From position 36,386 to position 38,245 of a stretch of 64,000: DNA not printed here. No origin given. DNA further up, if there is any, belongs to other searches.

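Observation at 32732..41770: Co-transcribed trio: STAND Ser/Thr kinase-NTPase, B12-binding radical SAM enzyme and a secreted neutral ceramidase-like hydrolase, facing an FHA kinase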

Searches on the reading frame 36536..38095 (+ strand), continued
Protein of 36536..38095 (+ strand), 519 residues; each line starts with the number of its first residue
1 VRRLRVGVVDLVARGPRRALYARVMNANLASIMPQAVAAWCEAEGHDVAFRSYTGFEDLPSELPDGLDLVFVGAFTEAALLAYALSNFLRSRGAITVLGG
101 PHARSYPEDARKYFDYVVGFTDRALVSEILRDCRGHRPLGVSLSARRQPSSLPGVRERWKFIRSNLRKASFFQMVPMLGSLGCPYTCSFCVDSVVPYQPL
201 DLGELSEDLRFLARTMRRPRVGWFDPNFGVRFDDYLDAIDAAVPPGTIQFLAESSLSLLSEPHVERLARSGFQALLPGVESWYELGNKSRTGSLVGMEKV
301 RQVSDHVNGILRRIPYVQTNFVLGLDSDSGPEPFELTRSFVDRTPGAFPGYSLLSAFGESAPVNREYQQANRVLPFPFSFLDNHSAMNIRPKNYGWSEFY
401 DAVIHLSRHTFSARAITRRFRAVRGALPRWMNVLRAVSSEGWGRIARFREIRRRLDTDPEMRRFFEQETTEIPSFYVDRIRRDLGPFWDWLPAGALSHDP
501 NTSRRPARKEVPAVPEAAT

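Call 46: predict_structure(alignment_id=A1)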
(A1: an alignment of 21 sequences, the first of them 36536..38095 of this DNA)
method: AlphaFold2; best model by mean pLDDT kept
length: 519 residues; sequences in the alignment: 21
mean_pLDDT: 58.1   pTM: 0.65
mean pLDDT of the five models: 58.1, 57.9, 52.8, 50.2, 49.9
residues with pLDDT >= 90: 11; 70-90: 170; 50-70: 130; < 50: 208
segments of 3 or more residues with pLDDT < 50: 13-34, 99-154, 168-186, 226-229, 279-294, 322-329, 352-390, 427-440, 503-519
pLDDT, mean of each block of 10 residues (from residue 1): 60 41 40 49 54 51 59 59 71 60 30 28 40 36 27 48 47 35 45 54 79 80 56 83 87 70 88 69 33 61 86 79 46 73 77 41 40 34 32 70 80 76 57 44 73 89 79 82 76 69 41 38
secondary structure, 60 per line:
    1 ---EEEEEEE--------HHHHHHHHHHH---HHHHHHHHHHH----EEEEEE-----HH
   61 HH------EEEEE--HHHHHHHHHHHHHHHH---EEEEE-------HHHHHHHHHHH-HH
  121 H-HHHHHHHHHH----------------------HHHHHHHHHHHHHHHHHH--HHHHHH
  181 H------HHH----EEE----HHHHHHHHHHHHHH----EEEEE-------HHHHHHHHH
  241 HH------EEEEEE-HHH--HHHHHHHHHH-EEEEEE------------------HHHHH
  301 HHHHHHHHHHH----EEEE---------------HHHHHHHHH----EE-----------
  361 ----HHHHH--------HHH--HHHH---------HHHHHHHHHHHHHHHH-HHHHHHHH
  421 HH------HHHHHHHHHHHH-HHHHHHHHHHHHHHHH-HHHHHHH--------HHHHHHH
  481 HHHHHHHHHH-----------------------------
elements in order: E4-10 H19-29 H33-43 E48-53 H59-62 E69-73 H76-91 E95-99 H107-117 H123-132 H155-172 H175-181 E195-197 H202-215 E220-224 H232-242 E249-254 H261-270 E272-277 H296-311 E316-319 H335-343 H365-369 H383-386 H396-411 H413-422 H429-440 H442-457 H459-465 H474-490

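Call 47: search_solved_structures(query=A1, max_evalue=10, show_alignments=2)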
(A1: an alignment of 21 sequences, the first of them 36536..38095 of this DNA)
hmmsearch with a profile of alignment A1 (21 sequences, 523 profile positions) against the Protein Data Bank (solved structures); distinct sequences matched with E-value up to 10: 0.

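Call 49: fold_search(model_id=the predicted structure, library=pdb)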
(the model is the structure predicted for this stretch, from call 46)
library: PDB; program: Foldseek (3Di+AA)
matches with E <= 10: 1021; with E <= 0.001: 6
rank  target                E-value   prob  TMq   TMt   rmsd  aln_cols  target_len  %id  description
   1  6wte_B                3.0e-05  1.00  0.31  0.31  10.3       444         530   14  Structure of radical S-adenosylmethionine methyltransferase, TsrM, from Kitasatospora setae with cobalamin and [4Fe-4S (released 2020-12-23)
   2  6wte_A                5.0e-05  1.00  0.31  0.29  10.7       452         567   13  Structure of radical S-adenosylmethionine methyltransferase, TsrM, from Kitasatospora setae with cobalamin and [4Fe-4S (released 2020-12-23)
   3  6wtf_A                5.5e-05  1.00  0.32  0.30  10.0       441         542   14  Structure of radical S-adenosylmethionine methyltransferase, TsrM, from Kitasatospora setae with tryptophan substrate  (released 2020-12-23)
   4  6wtf_B                5.8e-05  1.00  0.31  0.30  10.1       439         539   14  Structure of radical S-adenosylmethionine methyltransferase, TsrM, from Kitasatospora setae with tryptophan substrate  (released 2020-12-23)
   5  6fd2_B                9.7e-05  1.00  0.36  0.40  12.2       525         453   14  Radical SAM 1,2-diol dehydratase AprD4 in complex with its substrate paromamine (released 2018-01-17)
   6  6fd2_A                5.7e-04  1.00  0.34  0.37  13.0       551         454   14  Radical SAM 1,2-diol dehydratase AprD4 in complex with its substrate paromamine (released 2018-01-17)
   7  9n1d                  2.8e-03  0.99  0.34  0.29  16.2       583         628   13  Crystal structure of CysS from Corallococcus sp. CA054B with 5'-deoxyadenosine and methionine bound (released 2026-01-28)
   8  9n1c                  6.8e-03  0.92  0.30  0.26  19.2       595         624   13  Crystal structure of CysS from Corallococcus sp. CA054B with 5'-deoxyadenosine, methionine, and pantetheinylated 3-ethox (released 2026-01-28)
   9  2v4m_A                4.6e-02  0.63  0.18  0.24  13.6       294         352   12  The isomerase domain of human glutamine-fructose-6-phosphate transaminase 1 (GFPT1) in complex with fructose 6-phospha (released 2008-10-07)
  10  3ngf_B                5.3e-02  0.41  0.16  0.26  16.0       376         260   10  Crystal structure of AP endonuclease, family 2 from Brucella melitensis (released 2010-07-07)
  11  4mqe_B                5.3e-02  0.30  0.15  0.18  21.9       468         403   10  Crystal structure of the extracellular domain of human GABA(B) receptor in the apo form (released 2013-12-11)
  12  4q7i_A                5.6e-02  0.18  0.14  0.20  17.3       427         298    8  Crystal structure of engineered thermostable D-tagatose 3-epimerase PcDTE-Var8 (released 2014-10-22)
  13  9it0_A                6.7e-02  0.21  0.16  0.11  21.2       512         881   12  Liganded-state E.coli PatZ (released 2025-06-04)
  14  4ms3_B                7.1e-02  0.28  0.15  0.18  23.0       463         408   11  Crystal structure of the extracellular domain of human GABA(B) receptor bound to the endogenous agonist GABA (released 2013-12-11)
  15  3a9i                  7.4e-02  0.35  0.20  0.26  21.1       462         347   12  Crystal structure of homocitrate synthase from Thermus thermophilus complexed with Lys (released 2009-12-22)
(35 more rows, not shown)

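Call 55: search_protein_families(library=padloc, proteins=[window:36536-38095:+], max_evalue=0.001)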
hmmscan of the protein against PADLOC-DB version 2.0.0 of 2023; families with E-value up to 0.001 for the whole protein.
window:36536-38095:+ (519 aa): 0 families

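Call 56: search_protein_families(library=pfam, alignment_id=A4, max_evalue=0.00001)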
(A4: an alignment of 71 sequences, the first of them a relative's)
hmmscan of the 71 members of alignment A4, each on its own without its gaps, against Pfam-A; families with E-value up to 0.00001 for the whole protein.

A. member 1, L001:11712-12557:- (281 aa): 0 families

B. families by the number of members that match (of 71 scanned): 85 families (the first 25 are shown)
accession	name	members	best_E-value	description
PF00072.30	Response_reg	6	9.4e-46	Response regulator receiver domain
PF00196.25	GerE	5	1.5e-19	Bacterial regulatory proteins, luxR family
PF08281.18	Sigma70_r4_2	4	3.7e-09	Sigma-70, region 4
PF04545.22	Sigma70_r4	4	4.5e-07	Sigma-70, region 4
PF12833.13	HTH_18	3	1.3e-21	Helix-turn-helix domain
PF00165.29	HTH_AraC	3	3.1e-14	Bacterial regulatory helix-turn-helix proteins, AraC family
PF06267.17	DUF1028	2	5.1e-73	Family of unknown function (DUF1028)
PF13520.12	AA_permease_2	2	1.7e-57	Amino acid permease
PF00324.27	AA_permease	2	5e-37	Amino acid permease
PF01384.25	PHO4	1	4.3e-119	Phosphate transporter family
PF00135.34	COesterase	1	4e-99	Carboxylesterase family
PF07075.17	NamZ_N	1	7.5e-81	Exo-beta-N-acetylmuramidase NamZ, N-terminal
PF07733.18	DNA_pol3_alpha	1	9.9e-79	Bacterial DNA polymerase III alpha NTPase domain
PF03746.21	LamB_YcsF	1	9.7e-77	LamB/YcsF family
PF00999.27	Na_H_Exchanger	1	2.8e-59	Sodium/hydrogen exchanger, transmembrane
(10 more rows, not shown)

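Call 77: search_protein_representatives(protein=window:36536-38095:+)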
Query: 519 residues. Proteins with E-value up to 0.001 (for the whole library): 2019; up to 1e-10: 813; up to 1e-30: 265. The best 150 are listed.
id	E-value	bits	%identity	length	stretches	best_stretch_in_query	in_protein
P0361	2.1e-203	693.1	58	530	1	1-502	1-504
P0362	3.2e-158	544.0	50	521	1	2-498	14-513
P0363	2.8e-148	511.2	47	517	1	1-501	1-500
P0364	4.6e-141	487.4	49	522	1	4-501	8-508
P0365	7.8e-138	476.8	62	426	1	1-330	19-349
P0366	1.6e-132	459.3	59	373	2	294-506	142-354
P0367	2.1e-132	458.9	68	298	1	221-504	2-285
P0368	3.1e-131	455.0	47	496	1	2-503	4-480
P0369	4.7e-129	447.8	68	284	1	25-300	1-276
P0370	1.6e-122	426.3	62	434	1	1-304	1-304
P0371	1.3e-118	413.3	51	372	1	144-505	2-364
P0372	1.4e-113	396.8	46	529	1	1-496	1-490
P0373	4.1e-111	388.6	57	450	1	2-305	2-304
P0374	1.7e-109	383.3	54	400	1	2-308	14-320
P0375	2.3e-109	382.8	63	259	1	55-311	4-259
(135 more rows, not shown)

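Call 81: search_protein_families(library=ncbifam, alignment_id=A7, max_evalue=0.00001)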
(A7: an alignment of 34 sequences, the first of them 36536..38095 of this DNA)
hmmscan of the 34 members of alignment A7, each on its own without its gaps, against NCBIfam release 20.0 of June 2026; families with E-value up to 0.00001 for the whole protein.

A. member 1, window:36536-38095:+ (519 aa): 1 family
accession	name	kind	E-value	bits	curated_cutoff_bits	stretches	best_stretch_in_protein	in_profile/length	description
TIGR04013.1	B12_SAM_MJ_1487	hypoth_equivalog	3.8e-07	29.3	251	1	36-191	15-168/382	TIGR04013 family B12-binding domain/radical SAM domain-containing protein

B. families by the number of members that match (of 34 scanned): 10 families
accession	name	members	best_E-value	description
TIGR04013.1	B12_SAM_MJ_1487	25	8.3e-11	TIGR04013 family B12-binding domain/radical SAM domain-containing protein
TIGR04295.1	B12_rSAM_oligo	14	8.5e-12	TIGR04295 family B12-binding domain-containing radical SAM protein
NF050148.1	rSAM_ApyD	6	1.7e-10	RiPP biosynthesis radical SAM protein ApyD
TIGR03471.1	HpnJ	5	2.3e-11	hopanoid biosynthesis associated radical SAM protein HpnJ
NF033070.1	rSAM_AprD4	4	3e-07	AprD4 family radical SAM diol-dehydratase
TIGR04479.1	bcpD_PhpK_rSAM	4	2.1e-06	PhpK family radical SAM P-methyltransferase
TIGR02026.1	BchE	3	4.8e-09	magnesium-protoporphyrin IX monomethyl ester anaerobic oxidative cyclase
TIGR04367.1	HpnR_B12_rSAM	3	3.2e-08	hopanoid C-3 methylase HpnR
TIGR04072.2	rSAM_ladder_B12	3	5.5e-08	lipid biosynthesis B12-binding/radical SAM protein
NF038361.1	rSAM_Sden_1168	2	9.8e-07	Sden_1168 family B12-binding radical SAM P-methyltransferase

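Call 82: search_solved_structures(query=A7, max_evalue=10)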
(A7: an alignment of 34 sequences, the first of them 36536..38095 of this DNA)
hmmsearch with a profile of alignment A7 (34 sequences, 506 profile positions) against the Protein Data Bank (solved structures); distinct sequences matched with E-value up to 10: 8.
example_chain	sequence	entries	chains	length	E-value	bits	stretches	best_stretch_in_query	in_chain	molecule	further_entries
6fd2_B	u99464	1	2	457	4.1e-11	45.4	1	175-365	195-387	Putative apramycin biosynthetic oxidoreductase 4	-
7kdx_A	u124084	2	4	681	9.1e-05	24.4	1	184-233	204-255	Methyltransferase TokK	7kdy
9n1b_A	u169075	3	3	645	0.00015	23.7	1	179-234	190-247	Radical SAM protein | Radical SAM enzyme CysS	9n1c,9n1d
4q37_A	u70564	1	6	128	0.33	12.7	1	90-136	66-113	Radical SAM protein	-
9hac_B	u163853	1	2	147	0.51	12.1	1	286-347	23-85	BBF-14_binder4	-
1vk8_A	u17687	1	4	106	0.75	11.5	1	281-333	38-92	hypothetical protein TM0486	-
8wy1_A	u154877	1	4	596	0.86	11.3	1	397-498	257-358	Glycosyltransferase 36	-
6wte_A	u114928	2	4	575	2.1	10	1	179-218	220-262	B12-binding domain-containing protein | Tryptophan-C2-methyltransferase containing B12-binding domain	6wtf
